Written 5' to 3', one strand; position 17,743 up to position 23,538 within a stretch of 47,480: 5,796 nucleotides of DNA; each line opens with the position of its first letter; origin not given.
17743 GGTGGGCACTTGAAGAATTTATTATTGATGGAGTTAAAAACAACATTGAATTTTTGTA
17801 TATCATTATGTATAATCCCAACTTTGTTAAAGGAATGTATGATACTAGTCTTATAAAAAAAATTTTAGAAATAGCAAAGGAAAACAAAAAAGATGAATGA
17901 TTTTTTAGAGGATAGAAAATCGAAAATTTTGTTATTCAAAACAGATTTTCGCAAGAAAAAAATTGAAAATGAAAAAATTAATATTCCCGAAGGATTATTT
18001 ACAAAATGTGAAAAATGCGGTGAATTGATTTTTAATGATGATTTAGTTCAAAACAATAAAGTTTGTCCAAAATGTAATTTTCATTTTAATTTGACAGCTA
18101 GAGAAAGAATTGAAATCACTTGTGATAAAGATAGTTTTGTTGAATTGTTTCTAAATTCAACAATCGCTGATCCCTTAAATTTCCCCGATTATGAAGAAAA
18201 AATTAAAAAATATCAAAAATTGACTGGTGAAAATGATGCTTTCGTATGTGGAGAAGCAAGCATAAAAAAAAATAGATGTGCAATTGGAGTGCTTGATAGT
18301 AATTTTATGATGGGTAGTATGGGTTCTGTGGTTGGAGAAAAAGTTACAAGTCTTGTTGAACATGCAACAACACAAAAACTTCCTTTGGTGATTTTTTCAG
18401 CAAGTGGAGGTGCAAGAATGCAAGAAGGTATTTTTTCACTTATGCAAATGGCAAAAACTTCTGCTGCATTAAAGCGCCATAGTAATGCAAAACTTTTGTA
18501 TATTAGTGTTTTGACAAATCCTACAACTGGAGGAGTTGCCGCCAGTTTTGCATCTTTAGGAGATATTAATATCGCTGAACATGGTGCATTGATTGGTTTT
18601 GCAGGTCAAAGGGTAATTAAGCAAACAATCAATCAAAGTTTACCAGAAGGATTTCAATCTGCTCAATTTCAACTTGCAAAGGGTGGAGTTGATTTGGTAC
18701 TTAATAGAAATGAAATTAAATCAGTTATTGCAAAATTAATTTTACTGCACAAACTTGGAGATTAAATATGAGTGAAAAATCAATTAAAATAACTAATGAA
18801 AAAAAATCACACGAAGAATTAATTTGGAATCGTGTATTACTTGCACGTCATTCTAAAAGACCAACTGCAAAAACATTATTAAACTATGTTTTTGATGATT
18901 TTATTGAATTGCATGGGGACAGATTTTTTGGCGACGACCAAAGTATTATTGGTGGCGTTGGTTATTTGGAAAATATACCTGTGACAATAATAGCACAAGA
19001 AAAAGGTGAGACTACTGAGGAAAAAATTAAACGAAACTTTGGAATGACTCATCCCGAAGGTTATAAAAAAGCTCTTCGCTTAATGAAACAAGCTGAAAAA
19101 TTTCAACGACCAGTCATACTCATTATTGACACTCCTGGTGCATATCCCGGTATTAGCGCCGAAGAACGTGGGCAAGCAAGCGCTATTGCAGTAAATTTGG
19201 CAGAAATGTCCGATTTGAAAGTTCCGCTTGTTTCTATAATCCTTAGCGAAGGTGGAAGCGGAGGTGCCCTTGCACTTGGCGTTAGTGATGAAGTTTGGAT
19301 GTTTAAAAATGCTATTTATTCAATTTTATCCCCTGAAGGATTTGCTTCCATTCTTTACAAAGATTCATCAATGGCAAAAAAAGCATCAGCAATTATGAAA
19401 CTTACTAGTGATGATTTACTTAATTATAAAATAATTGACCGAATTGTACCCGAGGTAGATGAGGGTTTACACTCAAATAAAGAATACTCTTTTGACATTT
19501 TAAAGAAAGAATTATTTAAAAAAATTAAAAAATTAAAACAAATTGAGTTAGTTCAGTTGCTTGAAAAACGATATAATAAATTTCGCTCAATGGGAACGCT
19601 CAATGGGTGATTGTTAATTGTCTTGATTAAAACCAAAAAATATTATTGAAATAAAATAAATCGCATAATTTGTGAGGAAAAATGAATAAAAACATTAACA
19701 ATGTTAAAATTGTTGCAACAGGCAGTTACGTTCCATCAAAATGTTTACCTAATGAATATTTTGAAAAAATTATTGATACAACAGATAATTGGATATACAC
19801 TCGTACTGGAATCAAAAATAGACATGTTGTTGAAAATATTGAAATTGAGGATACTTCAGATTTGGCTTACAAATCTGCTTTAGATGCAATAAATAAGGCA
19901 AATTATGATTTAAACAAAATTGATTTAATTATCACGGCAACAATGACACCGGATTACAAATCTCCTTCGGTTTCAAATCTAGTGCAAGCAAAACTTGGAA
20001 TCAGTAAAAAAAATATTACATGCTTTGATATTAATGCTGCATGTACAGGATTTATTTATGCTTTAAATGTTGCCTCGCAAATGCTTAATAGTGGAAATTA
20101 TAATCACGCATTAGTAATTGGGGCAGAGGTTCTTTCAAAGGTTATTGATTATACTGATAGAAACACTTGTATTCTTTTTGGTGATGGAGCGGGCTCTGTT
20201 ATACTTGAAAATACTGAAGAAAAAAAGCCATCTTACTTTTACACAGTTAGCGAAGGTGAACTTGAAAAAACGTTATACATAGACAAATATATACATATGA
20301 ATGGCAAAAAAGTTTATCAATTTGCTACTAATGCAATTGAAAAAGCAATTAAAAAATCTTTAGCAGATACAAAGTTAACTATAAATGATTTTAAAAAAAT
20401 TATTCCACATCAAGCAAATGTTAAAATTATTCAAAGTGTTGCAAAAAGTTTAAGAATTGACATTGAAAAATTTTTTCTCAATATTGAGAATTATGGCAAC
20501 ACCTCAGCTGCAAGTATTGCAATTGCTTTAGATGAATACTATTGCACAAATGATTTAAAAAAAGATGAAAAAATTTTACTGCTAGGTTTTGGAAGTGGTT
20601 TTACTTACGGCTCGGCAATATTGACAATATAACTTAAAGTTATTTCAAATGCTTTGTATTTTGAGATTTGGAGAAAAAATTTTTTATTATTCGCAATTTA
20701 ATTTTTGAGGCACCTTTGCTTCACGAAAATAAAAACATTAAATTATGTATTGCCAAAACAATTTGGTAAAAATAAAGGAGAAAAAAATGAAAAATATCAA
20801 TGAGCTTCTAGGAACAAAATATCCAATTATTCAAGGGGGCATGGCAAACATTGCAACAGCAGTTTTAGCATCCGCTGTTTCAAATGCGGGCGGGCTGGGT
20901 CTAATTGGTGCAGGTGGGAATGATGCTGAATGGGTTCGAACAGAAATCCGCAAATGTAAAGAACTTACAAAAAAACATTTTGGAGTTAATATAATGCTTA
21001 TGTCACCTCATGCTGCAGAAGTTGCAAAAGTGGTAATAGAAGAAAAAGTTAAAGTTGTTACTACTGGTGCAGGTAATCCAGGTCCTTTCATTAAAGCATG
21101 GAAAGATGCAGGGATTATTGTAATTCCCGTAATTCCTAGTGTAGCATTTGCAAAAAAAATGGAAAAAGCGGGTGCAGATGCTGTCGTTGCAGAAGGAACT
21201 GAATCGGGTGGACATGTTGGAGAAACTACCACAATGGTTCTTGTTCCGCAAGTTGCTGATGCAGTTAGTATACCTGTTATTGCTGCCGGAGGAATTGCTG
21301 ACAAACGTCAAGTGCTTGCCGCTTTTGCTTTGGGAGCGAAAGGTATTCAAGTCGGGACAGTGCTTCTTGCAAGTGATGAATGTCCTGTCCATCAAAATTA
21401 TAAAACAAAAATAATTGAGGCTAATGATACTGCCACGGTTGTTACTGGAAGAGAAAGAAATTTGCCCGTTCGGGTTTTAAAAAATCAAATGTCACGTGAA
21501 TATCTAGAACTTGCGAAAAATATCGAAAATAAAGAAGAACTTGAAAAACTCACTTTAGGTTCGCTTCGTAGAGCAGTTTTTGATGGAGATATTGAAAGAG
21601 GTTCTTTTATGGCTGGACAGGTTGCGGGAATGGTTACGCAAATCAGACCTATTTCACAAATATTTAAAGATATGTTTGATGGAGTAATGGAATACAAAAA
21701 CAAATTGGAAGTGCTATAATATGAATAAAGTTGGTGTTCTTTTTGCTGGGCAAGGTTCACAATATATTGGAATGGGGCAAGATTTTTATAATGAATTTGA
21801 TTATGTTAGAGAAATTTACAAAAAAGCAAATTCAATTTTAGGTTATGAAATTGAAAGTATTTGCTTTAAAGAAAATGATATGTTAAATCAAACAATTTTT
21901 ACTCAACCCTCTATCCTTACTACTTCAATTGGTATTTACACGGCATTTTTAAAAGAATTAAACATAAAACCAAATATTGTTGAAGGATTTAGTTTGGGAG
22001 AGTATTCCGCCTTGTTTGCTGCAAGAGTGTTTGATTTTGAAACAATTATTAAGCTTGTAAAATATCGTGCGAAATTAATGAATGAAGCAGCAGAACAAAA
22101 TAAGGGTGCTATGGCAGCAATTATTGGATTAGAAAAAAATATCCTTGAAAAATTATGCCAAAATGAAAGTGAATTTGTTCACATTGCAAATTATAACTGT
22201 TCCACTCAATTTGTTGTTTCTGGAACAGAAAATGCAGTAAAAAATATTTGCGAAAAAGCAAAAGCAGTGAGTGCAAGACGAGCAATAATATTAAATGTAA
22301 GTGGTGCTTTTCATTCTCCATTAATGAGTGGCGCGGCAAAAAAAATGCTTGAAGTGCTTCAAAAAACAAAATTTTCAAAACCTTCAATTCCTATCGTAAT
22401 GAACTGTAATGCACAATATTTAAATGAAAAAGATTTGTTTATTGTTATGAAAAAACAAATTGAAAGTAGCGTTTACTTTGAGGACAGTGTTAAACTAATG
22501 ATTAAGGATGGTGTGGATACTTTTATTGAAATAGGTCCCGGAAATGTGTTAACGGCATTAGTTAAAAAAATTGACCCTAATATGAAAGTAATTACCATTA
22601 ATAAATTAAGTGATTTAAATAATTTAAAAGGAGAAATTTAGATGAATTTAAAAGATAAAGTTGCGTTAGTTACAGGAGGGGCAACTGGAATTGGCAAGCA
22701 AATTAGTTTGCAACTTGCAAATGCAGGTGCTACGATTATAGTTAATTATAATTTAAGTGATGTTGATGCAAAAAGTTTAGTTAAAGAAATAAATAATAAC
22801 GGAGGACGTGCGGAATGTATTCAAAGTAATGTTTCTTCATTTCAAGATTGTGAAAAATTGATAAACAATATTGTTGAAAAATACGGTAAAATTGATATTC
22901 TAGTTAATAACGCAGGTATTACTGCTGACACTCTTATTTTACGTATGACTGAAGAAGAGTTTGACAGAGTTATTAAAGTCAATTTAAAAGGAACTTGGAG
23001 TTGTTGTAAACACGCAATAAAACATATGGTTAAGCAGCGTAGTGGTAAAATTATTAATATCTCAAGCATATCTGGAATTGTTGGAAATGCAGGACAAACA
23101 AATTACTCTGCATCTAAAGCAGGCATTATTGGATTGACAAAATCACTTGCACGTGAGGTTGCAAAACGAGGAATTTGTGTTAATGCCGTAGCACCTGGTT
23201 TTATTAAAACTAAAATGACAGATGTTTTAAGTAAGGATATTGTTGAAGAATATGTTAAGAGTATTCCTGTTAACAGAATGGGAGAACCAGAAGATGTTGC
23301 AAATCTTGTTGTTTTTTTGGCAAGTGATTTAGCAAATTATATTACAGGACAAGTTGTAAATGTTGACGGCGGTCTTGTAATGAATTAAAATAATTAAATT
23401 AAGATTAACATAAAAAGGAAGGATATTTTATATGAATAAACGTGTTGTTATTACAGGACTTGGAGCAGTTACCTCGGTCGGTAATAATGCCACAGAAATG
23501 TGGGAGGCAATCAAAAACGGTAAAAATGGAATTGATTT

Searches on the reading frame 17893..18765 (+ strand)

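Call 21: search_protein_families(library=pfam, proteins=[window:17893-18765:+])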
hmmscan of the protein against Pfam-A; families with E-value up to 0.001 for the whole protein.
window:17893-18765:+ (290 aa): 2 families
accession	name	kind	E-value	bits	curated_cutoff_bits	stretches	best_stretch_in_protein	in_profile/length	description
PF01039.27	Carboxyl_trans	-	1.8e-19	70.2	22.3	1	67-247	8-178/493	Carboxyl transferase domain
PF17848.7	Zn_ribbon_ACC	-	1.1e-09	38.7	24.5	1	36-61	1-26/26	Acetyl-CoA carboxylase zinc finger domain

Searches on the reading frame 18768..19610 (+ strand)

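Call 21: search_protein_families(library=pfam, proteins=[window:18768-19610:+])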
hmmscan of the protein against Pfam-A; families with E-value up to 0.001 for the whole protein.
window:18768-19610:+ (280 aa): 2 families
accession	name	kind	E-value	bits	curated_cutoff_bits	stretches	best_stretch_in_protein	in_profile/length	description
PF03255.19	ACCA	-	4e-115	384.7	23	1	17-276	50-310/310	Acetyl co-enzyme A carboxylase carboxyltransferase-like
PF01039.27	Carboxyl_trans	-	6.7e-19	68.3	22.3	1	58-207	282-427/493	Carboxyl transferase domain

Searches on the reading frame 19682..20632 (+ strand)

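Call 53: search_protein_families(library=pfam, proteins=[window:19682-20632:+], max_evalue=0.01)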
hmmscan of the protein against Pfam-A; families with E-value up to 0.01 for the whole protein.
window:19682-20632:+ (316 aa): 5 families
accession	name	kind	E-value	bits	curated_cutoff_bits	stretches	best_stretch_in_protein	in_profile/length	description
PF08545.16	ACP_syn_III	-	3.4e-31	107.4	24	1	115-182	1-68/80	3-Oxoacyl-[acyl-carrier-protein (ACP)] synthase III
PF08541.16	ACP_syn_III_C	-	1.5e-29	102.4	26.6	1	227-315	1-89/90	3-Oxoacyl-[acyl-carrier-protein (ACP)] synthase III C terminal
PF00108.29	Thiolase_N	-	1.8e-08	34.5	26.4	1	58-159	23-123/260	Thiolase, N-terminal domain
PF08392.18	FAE1_CUT1_RppA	-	0.00016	21.5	27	1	64-182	88-210/290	FAE1/Type III polyketide synthase-like protein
PF02797.21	Chal_sti_synt_C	-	0.00067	20.1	27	1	208-313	31-146/151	Chalcone and stilbene synthases, C-terminal domain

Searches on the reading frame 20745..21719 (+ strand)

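Call 53: search_protein_families(library=pfam, proteins=[window:20745-21719:+], max_evalue=0.01)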
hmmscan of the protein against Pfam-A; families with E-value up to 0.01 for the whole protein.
window:20745-21719:+ (324 aa): 9 families
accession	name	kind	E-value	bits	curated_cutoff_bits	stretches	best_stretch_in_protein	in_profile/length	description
PF03060.21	NMO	-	6.4e-71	239.9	28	2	95-311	107-329/331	Nitronate monooxygenase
PF00478.31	IMPDH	-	3.8e-08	33.2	25.6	1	22-217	31-249/345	IMP dehydrogenase / GMP reductase domain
PF05690.20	ThiG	-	8.5e-07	29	23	1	121-212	121-212/247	Thiazole biosynthesis protein ThiG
PF00977.27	His_biosynth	-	8.8e-07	29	23.6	1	132-209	148-224/228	Histidine biosynthesis protein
PF04481.18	DUF561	-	6.2e-05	22.8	21.6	1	133-207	135-217/243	Protein of unknown function (DUF561)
PF01070.24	FMN_dh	-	7.8e-05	22.3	24.9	1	129-207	225-305/350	FMN-dependent dehydrogenase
PF01207.24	Dus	-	0.00036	20.2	20.4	1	133-210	141-220/311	Dihydrouridine synthase (Dus)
PF01645.23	Glu_synthase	-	0.00096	18.9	20.4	0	176-218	276-318/369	Conserved region in glutamate synthase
PF01180.27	DHO_dh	-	0.001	18.8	27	1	150-211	214-276/291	Dihydroorotate dehydrogenase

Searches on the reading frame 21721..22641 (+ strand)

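Call 53: search_protein_families(library=pfam, proteins=[window:21721-22641:+], max_evalue=0.01)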
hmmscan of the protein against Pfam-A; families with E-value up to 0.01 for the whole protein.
window:21721-22641:+ (306 aa): 1 family
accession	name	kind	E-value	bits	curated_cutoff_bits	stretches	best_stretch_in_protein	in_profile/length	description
PF00698.26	Acyl_transf_1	-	2.9e-28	99.7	32.7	1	7-283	3-277/319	Acyl transferase domain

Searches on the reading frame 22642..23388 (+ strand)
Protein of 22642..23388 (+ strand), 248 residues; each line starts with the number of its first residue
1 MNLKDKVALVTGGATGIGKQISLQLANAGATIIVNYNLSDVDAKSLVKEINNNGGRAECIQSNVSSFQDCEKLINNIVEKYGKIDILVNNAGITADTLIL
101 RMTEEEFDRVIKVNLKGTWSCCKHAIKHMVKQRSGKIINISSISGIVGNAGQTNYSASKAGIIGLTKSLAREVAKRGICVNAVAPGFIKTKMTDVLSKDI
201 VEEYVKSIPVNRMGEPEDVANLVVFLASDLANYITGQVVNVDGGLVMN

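Call 53: search_protein_families(library=pfam, proteins=[window:22642-23388:+], max_evalue=0.01)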
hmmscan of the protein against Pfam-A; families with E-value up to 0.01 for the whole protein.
window:22642-23388:+ (248 aa): 6 families
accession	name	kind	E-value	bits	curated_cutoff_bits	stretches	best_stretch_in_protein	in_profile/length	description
PF13561.12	adh_short_C2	-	5.9e-70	235.9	27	1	14-245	3-235/236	Enoyl-(Acyl carrier protein) reductase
PF00106.31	adh_short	-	2.2e-64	217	26.6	1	6-198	1-192/195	short chain dehydrogenase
PF08659.16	KR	-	3.7e-25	89.3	22.6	1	8-180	3-170/180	KR domain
PF01370.27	Epimerase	-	2.3e-05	24.4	20.9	1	8-230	1-228/240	NAD dependent epimerase/dehydratase family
PF01073.25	3Beta_HSD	-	5e-05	22.9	22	1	9-151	1-125/280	3-beta hydroxysteroid dehydrogenase/isomerase family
PF02719.21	Polysacc_synt_2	-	0.00014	21.6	20.2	1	9-132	2-122/293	Polysaccharide biosynthesis protein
